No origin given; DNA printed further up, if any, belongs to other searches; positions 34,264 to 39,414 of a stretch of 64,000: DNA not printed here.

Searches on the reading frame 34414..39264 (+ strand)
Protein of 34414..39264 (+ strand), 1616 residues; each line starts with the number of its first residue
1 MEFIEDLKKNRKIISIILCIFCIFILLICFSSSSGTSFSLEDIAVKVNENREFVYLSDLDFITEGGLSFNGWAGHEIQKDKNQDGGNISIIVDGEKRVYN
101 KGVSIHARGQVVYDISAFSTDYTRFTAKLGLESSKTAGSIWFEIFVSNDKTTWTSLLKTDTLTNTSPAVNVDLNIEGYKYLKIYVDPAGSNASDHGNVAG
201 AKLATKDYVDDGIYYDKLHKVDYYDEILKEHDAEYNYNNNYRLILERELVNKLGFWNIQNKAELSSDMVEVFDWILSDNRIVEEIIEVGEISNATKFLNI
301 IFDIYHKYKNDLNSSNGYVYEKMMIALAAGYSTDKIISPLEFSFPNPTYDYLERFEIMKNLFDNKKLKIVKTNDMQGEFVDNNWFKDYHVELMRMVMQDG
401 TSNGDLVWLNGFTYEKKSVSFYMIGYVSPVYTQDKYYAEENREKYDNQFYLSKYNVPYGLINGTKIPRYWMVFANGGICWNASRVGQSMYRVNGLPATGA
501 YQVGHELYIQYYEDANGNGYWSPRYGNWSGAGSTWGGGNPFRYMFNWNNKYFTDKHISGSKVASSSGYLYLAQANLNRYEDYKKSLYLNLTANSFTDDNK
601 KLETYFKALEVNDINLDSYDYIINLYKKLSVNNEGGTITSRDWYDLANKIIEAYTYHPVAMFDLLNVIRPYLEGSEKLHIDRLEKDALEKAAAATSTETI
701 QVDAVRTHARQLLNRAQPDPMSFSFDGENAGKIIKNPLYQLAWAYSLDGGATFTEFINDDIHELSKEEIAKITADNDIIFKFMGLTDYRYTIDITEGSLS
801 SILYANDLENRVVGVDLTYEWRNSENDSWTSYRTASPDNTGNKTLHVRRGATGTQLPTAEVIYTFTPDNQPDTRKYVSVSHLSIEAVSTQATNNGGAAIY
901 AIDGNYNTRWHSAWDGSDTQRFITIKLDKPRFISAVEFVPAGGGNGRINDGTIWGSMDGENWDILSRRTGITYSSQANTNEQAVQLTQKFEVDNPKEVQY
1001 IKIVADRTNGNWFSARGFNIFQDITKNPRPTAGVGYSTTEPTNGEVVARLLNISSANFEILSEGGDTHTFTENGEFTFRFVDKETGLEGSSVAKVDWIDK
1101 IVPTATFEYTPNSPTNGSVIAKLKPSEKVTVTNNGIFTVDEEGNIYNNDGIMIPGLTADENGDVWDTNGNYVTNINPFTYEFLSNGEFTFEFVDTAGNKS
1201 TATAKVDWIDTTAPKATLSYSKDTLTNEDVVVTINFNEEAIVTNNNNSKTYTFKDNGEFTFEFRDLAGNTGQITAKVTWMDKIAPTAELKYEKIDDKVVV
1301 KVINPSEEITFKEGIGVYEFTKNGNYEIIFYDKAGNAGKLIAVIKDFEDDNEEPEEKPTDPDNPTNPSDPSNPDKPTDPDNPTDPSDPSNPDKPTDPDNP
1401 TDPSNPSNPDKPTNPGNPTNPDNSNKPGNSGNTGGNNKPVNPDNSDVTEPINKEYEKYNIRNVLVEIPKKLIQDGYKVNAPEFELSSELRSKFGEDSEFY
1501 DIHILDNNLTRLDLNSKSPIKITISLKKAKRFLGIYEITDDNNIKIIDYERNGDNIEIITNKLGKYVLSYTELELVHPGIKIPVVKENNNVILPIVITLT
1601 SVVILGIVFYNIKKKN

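Call 82: search_protein_families(library=pfam, max_evalue=0.001, proteins=[window:34414-39264:+])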
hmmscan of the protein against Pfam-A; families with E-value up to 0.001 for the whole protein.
window:34414-39264:+ (1616 aa): 3 families
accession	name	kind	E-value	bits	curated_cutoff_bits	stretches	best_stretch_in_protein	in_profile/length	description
PF08305.17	NPCBM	-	1.4e-23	83.9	23.9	1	54-203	3-136/137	NPCBM/NEW2 domain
PF00754.31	F5_F8_type_C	-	2.2e-18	67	28.2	1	886-1014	4-122/127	F5/8 type C domain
PF22633.2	F5_F8_type_C_2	-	6.9e-09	36.6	27.8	1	900-973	1-73/91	NedA-like, galactose-binding domain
